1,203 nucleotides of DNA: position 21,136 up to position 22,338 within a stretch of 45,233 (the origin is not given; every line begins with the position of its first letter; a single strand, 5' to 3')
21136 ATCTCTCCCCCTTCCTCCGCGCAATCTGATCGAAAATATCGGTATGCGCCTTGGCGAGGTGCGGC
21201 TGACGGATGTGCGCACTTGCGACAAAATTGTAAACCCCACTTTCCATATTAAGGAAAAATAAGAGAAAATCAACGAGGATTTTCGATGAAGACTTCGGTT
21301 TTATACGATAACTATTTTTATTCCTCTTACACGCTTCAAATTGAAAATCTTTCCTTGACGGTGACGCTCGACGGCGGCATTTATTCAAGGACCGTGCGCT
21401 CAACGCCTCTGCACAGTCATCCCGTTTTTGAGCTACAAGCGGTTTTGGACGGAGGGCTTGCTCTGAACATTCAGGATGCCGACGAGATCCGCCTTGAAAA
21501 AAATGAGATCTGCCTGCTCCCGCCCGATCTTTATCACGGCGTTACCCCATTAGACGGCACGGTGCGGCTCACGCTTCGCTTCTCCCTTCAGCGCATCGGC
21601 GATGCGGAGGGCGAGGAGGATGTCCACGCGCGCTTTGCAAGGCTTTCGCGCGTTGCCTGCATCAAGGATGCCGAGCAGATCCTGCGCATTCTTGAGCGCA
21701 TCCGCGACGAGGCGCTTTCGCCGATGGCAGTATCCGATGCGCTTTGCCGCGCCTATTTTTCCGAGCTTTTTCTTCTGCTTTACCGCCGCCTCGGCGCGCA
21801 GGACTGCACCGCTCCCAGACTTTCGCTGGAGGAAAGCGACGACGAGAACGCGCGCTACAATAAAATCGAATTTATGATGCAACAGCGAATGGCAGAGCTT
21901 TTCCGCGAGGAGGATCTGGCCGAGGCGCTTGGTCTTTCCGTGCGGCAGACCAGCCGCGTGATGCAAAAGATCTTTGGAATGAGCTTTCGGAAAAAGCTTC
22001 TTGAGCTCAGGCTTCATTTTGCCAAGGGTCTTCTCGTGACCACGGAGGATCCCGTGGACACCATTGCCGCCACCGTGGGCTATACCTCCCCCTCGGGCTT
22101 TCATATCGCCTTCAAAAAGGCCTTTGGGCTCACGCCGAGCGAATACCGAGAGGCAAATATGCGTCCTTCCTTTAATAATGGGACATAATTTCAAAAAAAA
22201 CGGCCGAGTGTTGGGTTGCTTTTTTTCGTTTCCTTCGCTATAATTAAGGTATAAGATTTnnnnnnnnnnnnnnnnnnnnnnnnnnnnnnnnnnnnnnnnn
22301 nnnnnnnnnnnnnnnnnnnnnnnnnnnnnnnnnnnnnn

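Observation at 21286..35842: Convergent two-operon locus: cytoplasmic sialidase-fold, esterase and peptidase enzymes, a PnuC-family transporter and five MATE pumps, with no canonical sialic-acid genes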

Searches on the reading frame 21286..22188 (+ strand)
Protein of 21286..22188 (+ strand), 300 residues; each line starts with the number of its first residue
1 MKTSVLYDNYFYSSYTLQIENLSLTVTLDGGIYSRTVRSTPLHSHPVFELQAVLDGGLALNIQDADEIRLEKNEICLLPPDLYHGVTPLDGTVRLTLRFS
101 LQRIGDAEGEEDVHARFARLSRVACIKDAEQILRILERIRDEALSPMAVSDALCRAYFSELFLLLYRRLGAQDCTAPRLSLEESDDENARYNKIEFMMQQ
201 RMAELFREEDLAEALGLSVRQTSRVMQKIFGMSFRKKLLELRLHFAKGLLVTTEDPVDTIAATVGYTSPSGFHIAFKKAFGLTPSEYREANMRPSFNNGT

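Call 3: search_protein_families(library=pfam, proteins=[window:21286-22188:+], max_evalue=0.01)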
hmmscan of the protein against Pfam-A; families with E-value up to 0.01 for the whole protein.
window:21286-22188:+ (300 aa): 4 families
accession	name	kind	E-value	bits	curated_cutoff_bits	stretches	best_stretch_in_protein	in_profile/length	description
PF12833.13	HTH_18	-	1.1e-22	80.5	33.6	1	211-289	1-79/80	Helix-turn-helix domain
PF00165.29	HTH_AraC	-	7.5e-14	51.9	26.6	2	252-288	6-41/42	Bacterial regulatory helix-turn-helix proteins, AraC family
PF02311.25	AraC_binding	-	5.8e-05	23.3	21.1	1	38-160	14-133/135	AraC-like ligand binding domain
PF07883.17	Cupin_2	-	0.001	19.2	27.2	1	39-86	10-56/70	Cupin domain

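Call 4: search_protein_families(library=ncbifam, proteins=[window:21286-22188:+], max_evalue=0.01)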
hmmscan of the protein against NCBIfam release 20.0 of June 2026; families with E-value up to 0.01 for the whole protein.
window:21286-22188:+ (300 aa): 32 families (the best 25 are shown)
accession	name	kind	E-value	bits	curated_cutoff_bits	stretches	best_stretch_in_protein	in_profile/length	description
TIGR02297.1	HpaA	equivalog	1.7e-16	60.4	274.65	1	38-289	34-286/287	4-hydroxyphenylacetate catabolism regulatory protein HpaA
NF006902.0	PRK09393.1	equivalog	1.5e-13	50.6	425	1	185-290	216-321/327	transcriptional regulator FtrA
NF050186.1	TransRegGliRPseudo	equivalog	3.1e-13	49.8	570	1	185-290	231-336/338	AraC family transcriptional regulator GliR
NF049968.1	QhpR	equivalog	5.1e-13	48.8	250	1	192-288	188-284/284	AraC-like transcriptional regulator QhpR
NF040475.1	chlor_reg_RclR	equivalog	8.1e-13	48.3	400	1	134-289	125-277/284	reactive chlorine-specific transcriptional regulator RclR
NF047455.1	TF_Staph_AryK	equivalog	1.4e-12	46.7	850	1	182-291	150-259/759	transcriptional regulator AryK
NF007860.0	PRK10572.1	equivalog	7.3e-12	44.7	208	1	181-292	177-286/292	arabinose operon transcriptional regulator AraC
NF010028.0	PRK13503.1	equivalog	9.9e-11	41.5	288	1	181-291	163-273/278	HTH-type transcriptional activator RhaS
NF047788.1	TransRegPocR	equivalog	2.6e-10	40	500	1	184-292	184-292/296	transcriptional regulator PocR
NF007693.0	PRK10371.1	equivalog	5.6e-10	38.9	253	1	205-291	214-300/309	transcriptional regulator MelR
NF007243.0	PRK09685.1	equivalog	1.1e-09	38.1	199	1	59-290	83-301/303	transcriptional regulator FeaR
NF052371.1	TransRegGbdRPseu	equivalog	1.8e-09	37.1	480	1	187-292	223-328/365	choline metabolism transcriptional regulator GbdR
NF007633.0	PRK10296.1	equivalog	3e-09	36.8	264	1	204-289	185-273/280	transcriptional regulator ChbR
NF041686.2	ant_diox_reg_AndR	equivalog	4e-09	36.5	350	1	130-286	161-316/321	anthranilate 1,2-dioxygenase regulatory protein AndR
NF053784.1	TranRegCyprAlk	equivalog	4.4e-09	36.2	500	1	169-289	218-335/336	transcriptional regulator CypR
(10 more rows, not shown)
